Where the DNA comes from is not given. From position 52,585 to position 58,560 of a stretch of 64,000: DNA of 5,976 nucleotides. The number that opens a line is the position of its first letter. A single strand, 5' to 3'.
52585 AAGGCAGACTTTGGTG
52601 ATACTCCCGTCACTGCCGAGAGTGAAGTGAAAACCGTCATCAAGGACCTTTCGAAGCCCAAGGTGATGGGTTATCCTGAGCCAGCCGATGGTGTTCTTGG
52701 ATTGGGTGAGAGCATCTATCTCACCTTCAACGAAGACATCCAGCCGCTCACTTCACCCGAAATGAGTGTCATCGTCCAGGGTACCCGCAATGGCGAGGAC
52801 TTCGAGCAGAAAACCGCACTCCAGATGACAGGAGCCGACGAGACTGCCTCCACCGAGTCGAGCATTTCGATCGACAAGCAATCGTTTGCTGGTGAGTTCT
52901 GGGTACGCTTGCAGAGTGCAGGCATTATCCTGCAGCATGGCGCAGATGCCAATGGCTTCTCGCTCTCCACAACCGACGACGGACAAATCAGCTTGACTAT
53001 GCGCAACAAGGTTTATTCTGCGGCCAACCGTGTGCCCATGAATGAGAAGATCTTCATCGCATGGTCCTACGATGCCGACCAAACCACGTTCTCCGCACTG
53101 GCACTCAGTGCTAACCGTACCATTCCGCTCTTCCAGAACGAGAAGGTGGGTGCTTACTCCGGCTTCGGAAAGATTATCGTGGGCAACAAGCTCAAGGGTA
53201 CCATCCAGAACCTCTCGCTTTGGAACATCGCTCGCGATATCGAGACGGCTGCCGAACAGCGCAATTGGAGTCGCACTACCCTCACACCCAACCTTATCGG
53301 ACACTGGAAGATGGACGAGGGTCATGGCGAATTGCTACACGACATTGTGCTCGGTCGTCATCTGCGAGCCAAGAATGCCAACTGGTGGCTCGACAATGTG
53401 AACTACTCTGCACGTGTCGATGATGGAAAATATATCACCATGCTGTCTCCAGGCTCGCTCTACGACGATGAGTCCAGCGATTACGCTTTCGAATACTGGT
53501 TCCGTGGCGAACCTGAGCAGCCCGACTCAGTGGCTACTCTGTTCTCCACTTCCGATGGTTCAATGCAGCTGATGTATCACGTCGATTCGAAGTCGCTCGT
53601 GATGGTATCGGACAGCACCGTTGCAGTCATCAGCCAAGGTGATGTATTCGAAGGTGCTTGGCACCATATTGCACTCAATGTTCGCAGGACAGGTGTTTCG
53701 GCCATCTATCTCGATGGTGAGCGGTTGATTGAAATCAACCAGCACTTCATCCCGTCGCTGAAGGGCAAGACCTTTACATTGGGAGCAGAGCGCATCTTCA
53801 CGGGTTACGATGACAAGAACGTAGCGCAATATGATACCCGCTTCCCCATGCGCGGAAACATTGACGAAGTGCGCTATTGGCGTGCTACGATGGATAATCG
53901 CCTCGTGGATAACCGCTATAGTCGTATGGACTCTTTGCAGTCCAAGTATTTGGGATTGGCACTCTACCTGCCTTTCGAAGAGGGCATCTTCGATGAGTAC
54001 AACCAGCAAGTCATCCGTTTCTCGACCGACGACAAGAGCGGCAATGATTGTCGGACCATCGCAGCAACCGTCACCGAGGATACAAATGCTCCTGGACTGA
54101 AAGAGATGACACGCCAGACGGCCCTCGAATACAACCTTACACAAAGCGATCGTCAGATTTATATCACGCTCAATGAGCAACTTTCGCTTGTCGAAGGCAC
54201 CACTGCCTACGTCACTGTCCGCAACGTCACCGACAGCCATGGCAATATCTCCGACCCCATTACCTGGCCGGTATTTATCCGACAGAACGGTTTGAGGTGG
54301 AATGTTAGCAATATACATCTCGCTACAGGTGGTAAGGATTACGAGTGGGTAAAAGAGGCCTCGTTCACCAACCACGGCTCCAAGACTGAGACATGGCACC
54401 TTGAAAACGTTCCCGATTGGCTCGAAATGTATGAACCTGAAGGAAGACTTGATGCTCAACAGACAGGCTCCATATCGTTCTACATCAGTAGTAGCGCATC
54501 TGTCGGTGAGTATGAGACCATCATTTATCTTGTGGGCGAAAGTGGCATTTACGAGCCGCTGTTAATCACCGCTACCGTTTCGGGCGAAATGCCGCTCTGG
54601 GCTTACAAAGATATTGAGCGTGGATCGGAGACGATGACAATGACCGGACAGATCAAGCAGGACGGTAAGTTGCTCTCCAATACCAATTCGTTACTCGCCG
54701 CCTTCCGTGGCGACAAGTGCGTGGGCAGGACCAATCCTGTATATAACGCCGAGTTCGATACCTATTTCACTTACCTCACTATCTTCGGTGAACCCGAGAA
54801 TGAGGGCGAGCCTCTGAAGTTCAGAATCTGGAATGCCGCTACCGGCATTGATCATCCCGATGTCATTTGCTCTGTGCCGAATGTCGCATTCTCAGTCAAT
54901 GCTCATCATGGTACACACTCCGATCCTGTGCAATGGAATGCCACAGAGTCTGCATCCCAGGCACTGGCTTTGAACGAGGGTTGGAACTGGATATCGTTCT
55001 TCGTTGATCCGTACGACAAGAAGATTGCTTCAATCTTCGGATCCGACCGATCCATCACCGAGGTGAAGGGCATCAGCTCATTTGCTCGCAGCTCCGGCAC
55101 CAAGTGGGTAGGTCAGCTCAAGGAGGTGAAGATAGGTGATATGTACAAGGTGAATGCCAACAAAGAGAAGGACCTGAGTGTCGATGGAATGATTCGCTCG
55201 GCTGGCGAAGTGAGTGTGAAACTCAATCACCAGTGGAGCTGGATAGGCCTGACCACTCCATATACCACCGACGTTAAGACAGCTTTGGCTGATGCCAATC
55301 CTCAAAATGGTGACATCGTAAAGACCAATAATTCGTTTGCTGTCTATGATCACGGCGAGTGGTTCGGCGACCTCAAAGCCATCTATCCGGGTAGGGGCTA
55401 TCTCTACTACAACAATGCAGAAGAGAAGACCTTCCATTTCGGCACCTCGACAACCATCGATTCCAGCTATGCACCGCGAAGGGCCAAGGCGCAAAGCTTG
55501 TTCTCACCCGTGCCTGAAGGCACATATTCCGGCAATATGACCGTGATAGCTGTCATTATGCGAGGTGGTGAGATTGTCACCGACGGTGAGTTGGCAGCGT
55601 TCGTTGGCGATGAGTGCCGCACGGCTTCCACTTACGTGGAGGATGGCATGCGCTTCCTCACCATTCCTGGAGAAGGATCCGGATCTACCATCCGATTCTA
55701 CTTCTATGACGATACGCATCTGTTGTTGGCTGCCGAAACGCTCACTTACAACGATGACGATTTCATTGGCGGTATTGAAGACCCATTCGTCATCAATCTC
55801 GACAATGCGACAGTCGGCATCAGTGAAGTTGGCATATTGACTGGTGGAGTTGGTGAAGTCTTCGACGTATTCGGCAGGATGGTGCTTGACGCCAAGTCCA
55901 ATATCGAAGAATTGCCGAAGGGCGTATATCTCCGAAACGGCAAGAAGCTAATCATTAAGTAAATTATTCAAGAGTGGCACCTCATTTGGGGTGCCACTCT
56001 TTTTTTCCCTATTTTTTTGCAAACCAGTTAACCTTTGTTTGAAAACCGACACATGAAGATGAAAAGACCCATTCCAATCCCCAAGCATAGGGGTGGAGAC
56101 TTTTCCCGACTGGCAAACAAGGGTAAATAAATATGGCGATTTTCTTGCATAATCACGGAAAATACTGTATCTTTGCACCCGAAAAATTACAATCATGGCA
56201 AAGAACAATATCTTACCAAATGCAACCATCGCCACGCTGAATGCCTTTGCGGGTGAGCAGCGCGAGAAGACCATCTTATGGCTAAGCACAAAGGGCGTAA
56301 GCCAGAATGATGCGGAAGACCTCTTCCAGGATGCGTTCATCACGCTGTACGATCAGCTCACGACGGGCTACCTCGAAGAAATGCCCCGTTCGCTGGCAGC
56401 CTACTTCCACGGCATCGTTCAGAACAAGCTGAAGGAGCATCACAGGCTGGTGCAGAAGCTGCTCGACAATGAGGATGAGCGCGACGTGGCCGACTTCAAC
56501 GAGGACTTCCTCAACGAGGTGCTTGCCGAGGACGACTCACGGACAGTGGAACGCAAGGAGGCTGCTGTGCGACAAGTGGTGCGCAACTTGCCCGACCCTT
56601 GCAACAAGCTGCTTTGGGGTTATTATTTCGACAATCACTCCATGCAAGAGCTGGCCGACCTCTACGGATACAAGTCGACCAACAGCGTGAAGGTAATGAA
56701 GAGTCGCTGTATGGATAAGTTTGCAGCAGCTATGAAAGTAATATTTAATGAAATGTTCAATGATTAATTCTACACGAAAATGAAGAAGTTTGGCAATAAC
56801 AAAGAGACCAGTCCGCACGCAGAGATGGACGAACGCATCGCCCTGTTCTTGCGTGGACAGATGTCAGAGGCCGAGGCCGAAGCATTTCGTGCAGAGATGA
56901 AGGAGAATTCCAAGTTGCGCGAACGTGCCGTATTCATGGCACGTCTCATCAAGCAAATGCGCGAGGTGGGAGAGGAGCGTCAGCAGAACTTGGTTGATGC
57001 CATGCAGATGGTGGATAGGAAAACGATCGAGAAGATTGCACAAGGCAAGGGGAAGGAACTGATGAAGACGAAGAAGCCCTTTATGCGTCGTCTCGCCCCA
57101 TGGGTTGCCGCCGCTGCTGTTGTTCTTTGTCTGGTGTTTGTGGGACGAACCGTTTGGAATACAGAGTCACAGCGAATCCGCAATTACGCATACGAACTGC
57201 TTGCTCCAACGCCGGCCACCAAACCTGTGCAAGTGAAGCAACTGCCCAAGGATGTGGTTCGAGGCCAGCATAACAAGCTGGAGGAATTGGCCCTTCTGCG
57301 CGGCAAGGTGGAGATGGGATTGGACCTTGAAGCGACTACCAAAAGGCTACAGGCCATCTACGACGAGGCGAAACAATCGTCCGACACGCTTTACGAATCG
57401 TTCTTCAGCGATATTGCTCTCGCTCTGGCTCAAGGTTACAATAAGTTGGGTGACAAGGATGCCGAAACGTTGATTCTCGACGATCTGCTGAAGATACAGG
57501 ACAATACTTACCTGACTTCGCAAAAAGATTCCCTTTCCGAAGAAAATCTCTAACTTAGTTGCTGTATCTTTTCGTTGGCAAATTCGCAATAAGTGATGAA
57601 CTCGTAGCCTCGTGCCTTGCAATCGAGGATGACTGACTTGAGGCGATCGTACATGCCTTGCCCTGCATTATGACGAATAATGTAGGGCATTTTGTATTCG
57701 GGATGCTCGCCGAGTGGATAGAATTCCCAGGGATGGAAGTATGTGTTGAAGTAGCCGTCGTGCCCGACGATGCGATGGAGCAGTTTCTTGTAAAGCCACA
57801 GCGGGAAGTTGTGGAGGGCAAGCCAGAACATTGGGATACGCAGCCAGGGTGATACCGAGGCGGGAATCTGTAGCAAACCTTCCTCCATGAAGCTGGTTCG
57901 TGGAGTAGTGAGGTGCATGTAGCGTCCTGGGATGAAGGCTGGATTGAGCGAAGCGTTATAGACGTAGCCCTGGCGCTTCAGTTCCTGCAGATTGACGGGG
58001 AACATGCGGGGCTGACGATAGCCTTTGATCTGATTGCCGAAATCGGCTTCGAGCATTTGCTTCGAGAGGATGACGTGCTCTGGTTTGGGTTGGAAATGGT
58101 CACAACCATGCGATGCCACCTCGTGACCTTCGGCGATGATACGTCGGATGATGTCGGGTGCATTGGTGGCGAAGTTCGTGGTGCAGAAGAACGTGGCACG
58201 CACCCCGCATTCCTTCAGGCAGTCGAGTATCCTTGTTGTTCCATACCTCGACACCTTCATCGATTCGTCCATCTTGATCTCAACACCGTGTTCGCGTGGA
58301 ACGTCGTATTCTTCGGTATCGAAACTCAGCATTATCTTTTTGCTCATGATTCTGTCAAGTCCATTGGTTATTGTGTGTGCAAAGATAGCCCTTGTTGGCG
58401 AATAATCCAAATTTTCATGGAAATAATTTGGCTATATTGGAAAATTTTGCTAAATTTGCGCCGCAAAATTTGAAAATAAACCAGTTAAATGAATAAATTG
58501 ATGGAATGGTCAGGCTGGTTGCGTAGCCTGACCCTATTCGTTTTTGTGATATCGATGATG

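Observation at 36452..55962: Tandem pair of ~3,250-aa paralogous, LamG-rich, T9SS-tailed secreted proteins occupying 19.5 kb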

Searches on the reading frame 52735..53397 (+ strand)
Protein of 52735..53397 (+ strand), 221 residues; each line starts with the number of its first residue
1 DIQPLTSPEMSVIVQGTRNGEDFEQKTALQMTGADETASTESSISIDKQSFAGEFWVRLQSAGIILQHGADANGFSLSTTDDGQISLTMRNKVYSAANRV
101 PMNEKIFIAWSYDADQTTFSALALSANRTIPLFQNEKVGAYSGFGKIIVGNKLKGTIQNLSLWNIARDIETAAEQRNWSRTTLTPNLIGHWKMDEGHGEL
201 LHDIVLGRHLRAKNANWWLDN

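Call 70: search_protein_families(library=pfam, proteins=[window:52735-53397:+], max_evalue=1)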
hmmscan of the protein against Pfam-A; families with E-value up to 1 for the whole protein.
window:52735-53397:+ (221 aa): 2 families
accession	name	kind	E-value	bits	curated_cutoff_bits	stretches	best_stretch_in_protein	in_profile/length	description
PF13385.13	Laminin_G_3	-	0.0016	19.1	27.6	1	35-167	4-145/151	Concanavalin A-like lectin/glucanases superfamily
PF11141.13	DUF2914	-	0.022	14.9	23.6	1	174-193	26-45/62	Protein of unknown function (DUF2914)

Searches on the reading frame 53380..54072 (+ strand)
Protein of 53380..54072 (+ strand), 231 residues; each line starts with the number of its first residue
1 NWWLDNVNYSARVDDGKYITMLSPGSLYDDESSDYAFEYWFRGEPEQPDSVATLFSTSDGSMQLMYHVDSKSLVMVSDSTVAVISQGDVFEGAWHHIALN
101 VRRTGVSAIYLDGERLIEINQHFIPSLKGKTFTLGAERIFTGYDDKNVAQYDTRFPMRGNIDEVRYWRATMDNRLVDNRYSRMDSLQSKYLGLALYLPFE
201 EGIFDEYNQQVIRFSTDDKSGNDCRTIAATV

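Call 70: search_protein_families(library=pfam, proteins=[window:53380-54072:+], max_evalue=1)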
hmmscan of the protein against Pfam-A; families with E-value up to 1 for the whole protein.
window:53380-54072:+ (231 aa): 3 families
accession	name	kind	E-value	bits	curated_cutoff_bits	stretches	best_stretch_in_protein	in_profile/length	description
PF13385.13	Laminin_G_3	-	1.7e-10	41.7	27.6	1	30-170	15-144/151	Concanavalin A-like lectin/glucanases superfamily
PF14099.13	Polysacc_lyase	-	0.078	13.3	29.9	1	34-122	84-177/210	Polysaccharide lyase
PF02210.31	Laminin_G_2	-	0.18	12.7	22.9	1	58-126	26-86/126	Laminin G domain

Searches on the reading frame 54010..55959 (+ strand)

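Call 70: search_protein_families(library=pfam, proteins=[window:54010-55959:+], max_evalue=1)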
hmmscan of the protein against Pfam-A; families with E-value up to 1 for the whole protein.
window:54010-55959:+ (650 aa): 3 families
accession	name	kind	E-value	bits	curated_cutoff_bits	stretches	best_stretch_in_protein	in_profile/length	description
PF10599.14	Nup_retrotrp_bd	-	0.22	12.7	25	0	467-504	23-60/86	Retro-transposon transporting motif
PF22522.2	DUF6998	-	0.24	11.7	27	1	366-408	25-67/136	Family of unknown function (DUF6998)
PF10103.15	Zincin_2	-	0.29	10.8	25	1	23-70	211-258/344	Zincin-like metallopeptidase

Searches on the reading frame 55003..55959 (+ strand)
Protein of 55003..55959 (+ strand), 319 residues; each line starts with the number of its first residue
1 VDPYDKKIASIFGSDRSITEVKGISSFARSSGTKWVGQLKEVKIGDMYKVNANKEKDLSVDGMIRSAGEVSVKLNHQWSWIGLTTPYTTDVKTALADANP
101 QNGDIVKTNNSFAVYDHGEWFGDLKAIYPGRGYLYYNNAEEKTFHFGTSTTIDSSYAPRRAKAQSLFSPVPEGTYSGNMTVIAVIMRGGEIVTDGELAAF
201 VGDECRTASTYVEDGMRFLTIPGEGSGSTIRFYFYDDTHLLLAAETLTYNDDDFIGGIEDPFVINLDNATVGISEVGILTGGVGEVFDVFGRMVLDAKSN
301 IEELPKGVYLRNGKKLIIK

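Call 34: search_protein_families(library=pfam, proteins=[window:55003-55959:+], max_evalue=10)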
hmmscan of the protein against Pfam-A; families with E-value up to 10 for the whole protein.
window:55003-55959:+ (319 aa): 1 family
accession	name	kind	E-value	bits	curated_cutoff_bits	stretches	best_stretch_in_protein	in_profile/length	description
PF22522.2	DUF6998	-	0.092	13.1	27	1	35-77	25-67/136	Family of unknown function (DUF6998)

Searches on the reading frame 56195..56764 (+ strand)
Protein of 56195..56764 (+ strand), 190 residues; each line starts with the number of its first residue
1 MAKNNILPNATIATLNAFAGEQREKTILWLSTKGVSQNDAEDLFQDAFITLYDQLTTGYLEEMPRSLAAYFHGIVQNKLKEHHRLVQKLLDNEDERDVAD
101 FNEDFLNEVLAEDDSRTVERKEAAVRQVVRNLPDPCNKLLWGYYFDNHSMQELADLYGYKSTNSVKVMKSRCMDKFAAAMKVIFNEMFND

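Call 9: search_protein_families(library=pfam, proteins=[window:56195-56764:+], max_evalue=0.001)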
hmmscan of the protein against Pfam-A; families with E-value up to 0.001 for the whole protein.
window:56195-56764:+ (190 aa): 1 family
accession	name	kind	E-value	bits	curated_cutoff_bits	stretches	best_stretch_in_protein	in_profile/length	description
PF04542.20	Sigma70_r2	-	0.00016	21.8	24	1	36-84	19-66/71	Sigma-70 region 2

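Call 24: search_protein_families(library=ncbifam, proteins=[window:56195-56764:+], max_evalue=0.01)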
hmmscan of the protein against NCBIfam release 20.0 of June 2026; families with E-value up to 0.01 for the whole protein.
window:56195-56764:+ (190 aa): 21 families
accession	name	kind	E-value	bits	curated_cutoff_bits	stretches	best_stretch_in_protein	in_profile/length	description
TIGR02937.1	sigma70-ECF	superfamily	2e-14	53.6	42.9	1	32-176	19-161/165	sigma-70 family RNA polymerase sigma factor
TIGR02989.1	Sig-70_gvs1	subfamily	1.5e-10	41.2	124.55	1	32-163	20-142/158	RNA polymerase sigma-70 factor, Rhodopirellula/Verrucomicrobium family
TIGR02985.1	Sig70_bacteroi1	subfamily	1e-09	38.8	126.4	1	36-177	24-159/162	RNA polymerase sigma-70 factor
NF009191.0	PRK12539.1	subfamily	1.1e-08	34.8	171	1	30-180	42-179/185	sigma-70 family RNA polymerase sigma factor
NF009174.0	PRK12522.1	equivalog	9.9e-07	28.9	217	1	36-157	26-145/175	RNA polymerase sigma factor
NF006930.0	PRK09415.1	subfamily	2.2e-06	27.6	198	1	37-171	40-166/179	RNA polymerase factor sigma C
NF009188.0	PRK12536.1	subfamily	3.2e-06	27.2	250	1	37-181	55-187/190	RNA polymerase sigma factor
TIGR02983.1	SigE-fam_strep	subfamily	4.9e-06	26.5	141.55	1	37-179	30-157/162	SigE family RNA polymerase sigma factor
NF058625.1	sigma_PG0214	equivalog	5.3e-06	26.2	130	1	35-172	26-153/170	GFO_1088 family ECF-type sigma factor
NF007215.0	PRK09637.1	equivalog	1e-05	25.6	212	1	30-172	18-148/181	RNA polymerase sigma factor SigZ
NF007230.0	PRK09648.1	subfamily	1.9e-05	24.5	209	1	32-180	49-189/195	RNA polymerase sigma factor ShbA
NF041236.1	CAS_III-E_sigma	exception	4.5e-05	23.5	100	1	31-180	42-204/206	type III-E CRISPR-associated RpoE-like sigma factor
NF006550.0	PRK09047.1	equivalog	0.00048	19.6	173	1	36-181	35-188/194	RNA polymerase sigma factor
NF009195.0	PRK12543.1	subfamily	0.00087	18.8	197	1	37-157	44-156/192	RNA polymerase sigma factor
NF007223.0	PRK09641.1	equivalog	0.0015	18.4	209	1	37-158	42-163/187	RNA polymerase sigma factor SigW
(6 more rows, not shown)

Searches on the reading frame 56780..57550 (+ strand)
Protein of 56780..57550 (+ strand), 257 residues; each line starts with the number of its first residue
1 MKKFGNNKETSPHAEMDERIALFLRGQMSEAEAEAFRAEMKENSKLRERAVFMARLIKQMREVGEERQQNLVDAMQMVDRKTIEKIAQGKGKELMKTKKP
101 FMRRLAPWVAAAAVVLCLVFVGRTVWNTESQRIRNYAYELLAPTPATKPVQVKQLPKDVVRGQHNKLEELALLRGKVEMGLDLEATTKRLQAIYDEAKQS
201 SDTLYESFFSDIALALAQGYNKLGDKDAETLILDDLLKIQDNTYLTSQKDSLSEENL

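Call 9: search_protein_families(library=pfam, proteins=[window:56780-57550:+], max_evalue=0.001)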
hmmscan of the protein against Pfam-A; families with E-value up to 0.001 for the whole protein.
window:56780-57550:+ (257 aa): 0 families

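Call 24: search_protein_families(library=ncbifam, proteins=[window:56780-57550:+], max_evalue=0.01)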
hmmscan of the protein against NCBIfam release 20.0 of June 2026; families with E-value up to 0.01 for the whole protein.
window:56780-57550:+ (257 aa): 1 family
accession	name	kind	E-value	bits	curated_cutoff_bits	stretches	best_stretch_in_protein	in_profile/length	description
NF052375.1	antisigma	equivalog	0.00049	20.2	100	1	26-137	8-118/217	anti-sigma factor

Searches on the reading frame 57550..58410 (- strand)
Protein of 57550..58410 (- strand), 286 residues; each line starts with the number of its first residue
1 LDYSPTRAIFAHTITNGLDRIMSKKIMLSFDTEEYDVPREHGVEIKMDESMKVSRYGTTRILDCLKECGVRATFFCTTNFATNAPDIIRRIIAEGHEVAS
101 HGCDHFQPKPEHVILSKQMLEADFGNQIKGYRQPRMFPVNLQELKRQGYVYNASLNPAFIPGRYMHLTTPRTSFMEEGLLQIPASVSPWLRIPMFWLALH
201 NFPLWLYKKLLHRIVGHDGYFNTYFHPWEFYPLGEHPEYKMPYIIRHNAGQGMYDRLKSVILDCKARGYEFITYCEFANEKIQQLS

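Call 9: search_protein_families(library=pfam, proteins=[window:57550-58410:-], max_evalue=0.001)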
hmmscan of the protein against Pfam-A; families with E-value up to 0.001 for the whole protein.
window:57550-58410:- (286 aa): 2 families
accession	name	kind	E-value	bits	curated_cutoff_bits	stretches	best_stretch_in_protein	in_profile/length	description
PF01522.26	Polysacc_deac_1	-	4.5e-13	49.7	23.1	1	51-106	17-69/124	Polysaccharide deacetylase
PF11959.13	DUF3473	-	3.2e-05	24.3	29.6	1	178-263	29-119/130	Domain of unknown function (DUF3473)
